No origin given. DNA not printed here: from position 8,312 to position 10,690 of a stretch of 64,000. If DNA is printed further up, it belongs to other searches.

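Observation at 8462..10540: Large secreted beta-propeller fused to a degenerate class-A beta-lactamase-like domain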

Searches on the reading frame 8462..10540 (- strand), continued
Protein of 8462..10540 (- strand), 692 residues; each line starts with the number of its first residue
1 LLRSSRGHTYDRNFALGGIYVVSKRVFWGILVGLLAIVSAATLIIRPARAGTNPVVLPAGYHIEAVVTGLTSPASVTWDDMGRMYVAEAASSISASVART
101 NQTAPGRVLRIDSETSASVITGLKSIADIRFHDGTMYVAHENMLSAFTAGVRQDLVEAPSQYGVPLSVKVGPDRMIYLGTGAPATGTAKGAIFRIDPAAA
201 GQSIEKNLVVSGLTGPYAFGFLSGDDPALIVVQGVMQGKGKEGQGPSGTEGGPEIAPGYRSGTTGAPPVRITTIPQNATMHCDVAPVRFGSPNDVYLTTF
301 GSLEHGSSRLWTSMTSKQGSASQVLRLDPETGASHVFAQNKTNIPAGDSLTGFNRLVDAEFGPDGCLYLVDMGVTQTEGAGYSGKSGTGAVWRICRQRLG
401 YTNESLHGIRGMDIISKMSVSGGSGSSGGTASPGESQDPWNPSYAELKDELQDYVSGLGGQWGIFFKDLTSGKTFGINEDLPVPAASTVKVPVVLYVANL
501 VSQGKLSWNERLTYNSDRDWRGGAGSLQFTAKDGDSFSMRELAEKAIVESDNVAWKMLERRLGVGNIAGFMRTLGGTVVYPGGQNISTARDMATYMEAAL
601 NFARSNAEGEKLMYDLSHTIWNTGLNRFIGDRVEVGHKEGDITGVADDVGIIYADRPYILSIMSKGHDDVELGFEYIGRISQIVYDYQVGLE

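Call 24: predict_structure(alignment_id=A1)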
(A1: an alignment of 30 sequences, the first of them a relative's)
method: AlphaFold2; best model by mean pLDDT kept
length: 692 residues; sequences in the alignment: 30
mean_pLDDT: 76.9   pTM: 0.54
mean pLDDT of the five models: 76.9, 75.9, 75.7, 75.4, 75.0
residues with pLDDT >= 90: 223; 70-90: 293; 50-70: 56; < 50: 120
segments of 3 or more residues with pLDDT < 50: 1-18, 45-52, 92-102, 238-250, 303-319, 398-436, 518-528
pLDDT, mean of each block of 10 residues (from residue 1): 35 39 78 84 43 67 86 91 87 39 73 83 90 94 91 91 89 93 65 90 84 84 84 65 36 81 80 67 79 82 37 35 85 86 81 89 89 75 79 70 37 45 42 55 95 94 96 96 87 96 90 67 41 76 87 86 93 88 82 95 86 83 79 84 87 89 88 91 93 77
secondary structure, 60 per line:
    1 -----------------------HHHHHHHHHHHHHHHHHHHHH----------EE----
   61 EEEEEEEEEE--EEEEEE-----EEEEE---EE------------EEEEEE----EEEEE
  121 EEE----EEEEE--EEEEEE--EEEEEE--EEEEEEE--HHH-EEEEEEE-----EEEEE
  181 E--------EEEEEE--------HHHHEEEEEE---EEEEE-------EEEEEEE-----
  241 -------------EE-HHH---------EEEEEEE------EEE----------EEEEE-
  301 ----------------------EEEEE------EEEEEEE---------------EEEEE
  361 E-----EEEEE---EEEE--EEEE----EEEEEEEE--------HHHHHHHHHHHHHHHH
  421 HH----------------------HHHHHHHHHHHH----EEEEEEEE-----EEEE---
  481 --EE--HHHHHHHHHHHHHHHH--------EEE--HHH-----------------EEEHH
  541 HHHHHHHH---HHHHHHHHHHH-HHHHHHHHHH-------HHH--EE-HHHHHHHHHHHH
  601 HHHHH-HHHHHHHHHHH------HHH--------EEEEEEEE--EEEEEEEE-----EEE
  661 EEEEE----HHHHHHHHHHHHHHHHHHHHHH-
elements in order (helices of 4 or more, strands of 3 or more residues): H24-44 E61-70 E73-78 E84-88 E106-111 E116-123 E128-132 E135-140 E143-148 E151-157 E164-170 E176-181 E190-195 H204-207 E208-213 E217-221 E229-235 E269-275 E282-284 E295-299 E323-327 E334-340 E356-361 E367-371 E375-378 E381-384 E389-396 H405-422 H445-456 E461-468 E474-477 H487-502 E511-513 E536-538 H539-548 H552-562 H564-573 H589-605 H607-617 E635-642 E645-652 E658-665 H670-691
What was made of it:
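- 9737..9826 (-): Low-complexity segment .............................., residues 239-268. It sits where complete homologues carry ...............WYGWPD, so the YGWP loop is deleted. Call 24: pLDDT below 50.
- Checked: A roughly 345-aa beta-rich region, residues 55-398, that models as 24 strands, i.e. six four-stranded blades (call 24).
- The relative orientation of the two domains is not confidently modelled (pTM 0.54; call 24). The propeller still models as six blades at mostly high pLDDT (call 24).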

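Call 30: fold_search(model_id=the predicted structure, library=pdb)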
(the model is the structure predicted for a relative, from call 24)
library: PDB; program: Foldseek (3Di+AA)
matches with E <= 10: 1534; with E <= 0.001: 1073
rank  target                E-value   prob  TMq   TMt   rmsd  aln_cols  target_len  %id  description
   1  3cjm                  8.1e-17  1.00  0.33  0.87   2.4       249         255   23  Crystal structure of putative beta-lactamase (NP_815223.1) from Enterococcus faecalis V583 at 1.50 A resolution (released 2008-03-25)
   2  2j9o_B                8.6e-17  1.00  0.33  0.83   2.7       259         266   29  Structure of PBP-A, L158E mutant (released 2007-12-11)
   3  2j9o_D                1.0e-16  1.00  0.34  0.80   5.5       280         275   28  Structure of PBP-A, L158E mutant (released 2007-12-11)
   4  2j8y_C                1.4e-16  1.00  0.33  0.83   2.8       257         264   29  Structure of PBP-A acyl-enzyme complex with penicillin-G (released 2007-11-27)
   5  2j8y_D                1.4e-16  1.00  0.33  0.80   5.3       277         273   27  Structure of PBP-A acyl-enzyme complex with penicillin-G (released 2007-11-27)
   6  2jbf_D                1.6e-16  1.00  0.34  0.81   5.5       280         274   28  Structure of PBP-A, L158E mutant. Acyl-enzyme complex with penicillin- G. (released 2008-02-05)
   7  2j7v_D                2.0e-16  1.00  0.33  0.80   5.3       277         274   28  Structure of PBP-A (released 2007-11-06)
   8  2j9o_C                2.1e-16  1.00  0.32  0.81   3.0       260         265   28  Structure of PBP-A, L158E mutant (released 2007-12-11)
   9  2j7v_B                2.6e-16  1.00  0.33  0.84   2.8       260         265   29  Structure of PBP-A (released 2007-11-06)
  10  2j7v_C                3.8e-16  1.00  0.33  0.82   2.9       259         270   28  Structure of PBP-A (released 2007-11-06)
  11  2j7v_A                5.9e-16  1.00  0.33  0.83   2.9       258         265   28  Structure of PBP-A (released 2007-11-06)
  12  2j9o_A                6.6e-16  1.00  0.34  0.84   2.6       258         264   28  Structure of PBP-A, L158E mutant (released 2007-12-11)
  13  6txd_C                2.9e-15  1.00  0.33  0.81   3.2       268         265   24  Variant W229D/F290W-12 of the last common ancestor of Gram-negative bacteria beta-lactamase class A (GNCA4) (released 2020-06-03)
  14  4ewf_A                6.9e-15  1.00  0.32  0.77   3.9       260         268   23  The crystal structure of beta-lactamase from Sphaerobacter thermophilus DSM 20745 (released 2012-09-19)
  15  4ewf_D                1.3e-14  1.00  0.32  0.79   3.3       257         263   23  The crystal structure of beta-lactamase from Sphaerobacter thermophilus DSM 20745 (released 2012-09-19)
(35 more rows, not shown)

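Call 36: search_protein_families(library=pfam, alignment_id=A1, max_evalue=0.001)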
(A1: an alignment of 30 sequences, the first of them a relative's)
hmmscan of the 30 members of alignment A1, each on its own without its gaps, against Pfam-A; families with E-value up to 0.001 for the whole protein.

A. member 1, P0001 (692 aa): 3 families
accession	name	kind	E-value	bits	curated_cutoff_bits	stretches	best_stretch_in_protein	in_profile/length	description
PF13354.11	Beta-lactamase2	-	8.4e-46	156.4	22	1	463-663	1-213/214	Beta-lactamase enzyme family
PF00144.29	Beta-lactamase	-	6.7e-07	29.2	27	0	468-543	37-100/329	Beta-lactamase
PF23500.1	DUF7133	-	1.1e-05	25.4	27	0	56-92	10-48/385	Domain of unknown function (DUF7133)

B. families by the number of members that match (of 30 scanned): 4 families
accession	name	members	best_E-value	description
PF13354.11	Beta-lactamase2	30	3e-47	Beta-lactamase enzyme family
PF23500.1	DUF7133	27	1.6e-11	Domain of unknown function (DUF7133)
PF07995.17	GSDH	26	3.9e-12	Glucose / Sorbosone dehydrogenase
PF00144.29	Beta-lactamase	18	3.8e-08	Beta-lactamase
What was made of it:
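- GSDH (PF07995) hits 26 of 30 members (call 36).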

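Call 48: find_encoding_contigs(protein=P0002, flank=8000, max_places=2)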
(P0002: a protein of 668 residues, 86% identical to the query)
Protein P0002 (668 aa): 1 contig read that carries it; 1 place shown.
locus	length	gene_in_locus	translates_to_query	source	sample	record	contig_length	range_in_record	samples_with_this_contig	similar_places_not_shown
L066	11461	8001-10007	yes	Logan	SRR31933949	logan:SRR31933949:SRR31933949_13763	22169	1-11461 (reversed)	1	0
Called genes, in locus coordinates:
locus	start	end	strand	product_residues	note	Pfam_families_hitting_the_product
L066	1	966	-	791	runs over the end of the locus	PF13567:DUF4131, PF03772:Competence, PF00753:Lactamase_B, PF12706:Lactamase_B_2 (weak)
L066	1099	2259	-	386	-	PF12704:MacB_PCD, PF02687:FtsX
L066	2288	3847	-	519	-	PF00364:Biotin_lipoyl (faint), PF25917:BSH_RND (weak), PF25919:BSH_CusB (faint), PF25973:BSH_CzcB, PF25984:BSH_YknX (faint), PF25989:YknX_C (weak)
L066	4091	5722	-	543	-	PF00118:Cpn60_TCP1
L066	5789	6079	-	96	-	PF00166:Cpn10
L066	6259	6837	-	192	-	PF00633:HHH (faint), PF12836:HHH_3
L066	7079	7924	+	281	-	PF02645:DegV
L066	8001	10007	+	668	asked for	PF23500:DUF7133 (faint), PF00144:Beta-lactamase (faint), PF13354:Beta-lactamase2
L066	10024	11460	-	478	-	?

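Call 49: find_encoding_contigs(protein=P0003, flank=8000, max_places=2)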
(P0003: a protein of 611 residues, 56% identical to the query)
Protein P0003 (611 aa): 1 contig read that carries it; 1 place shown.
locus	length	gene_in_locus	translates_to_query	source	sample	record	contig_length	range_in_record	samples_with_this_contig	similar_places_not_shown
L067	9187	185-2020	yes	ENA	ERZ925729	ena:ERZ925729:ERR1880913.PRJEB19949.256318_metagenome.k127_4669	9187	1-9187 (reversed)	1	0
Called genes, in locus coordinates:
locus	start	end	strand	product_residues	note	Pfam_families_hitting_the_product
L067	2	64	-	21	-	?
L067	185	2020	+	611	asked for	PF13354:Beta-lactamase2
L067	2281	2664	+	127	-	PF02632:BioY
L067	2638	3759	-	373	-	-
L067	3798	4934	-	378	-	-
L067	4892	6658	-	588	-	PF13941:MutL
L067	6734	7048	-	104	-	PF07883:Cupin_2 (weak)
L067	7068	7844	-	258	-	PF00881:Nitroreductase (weak), PF14512:TM1586_NiRdase (faint), PF00881:Nitroreductase, PF28600:Nitroreductase_C (weak)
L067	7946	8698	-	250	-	PF13649:Methyltransf_25, PF08241:Methyltransf_11, PF08242:Methyltransf_12 (weak)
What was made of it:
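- The same reduced architecture is intact in two further independent assemblies, P0002 and P0003 (calls 48, 49).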
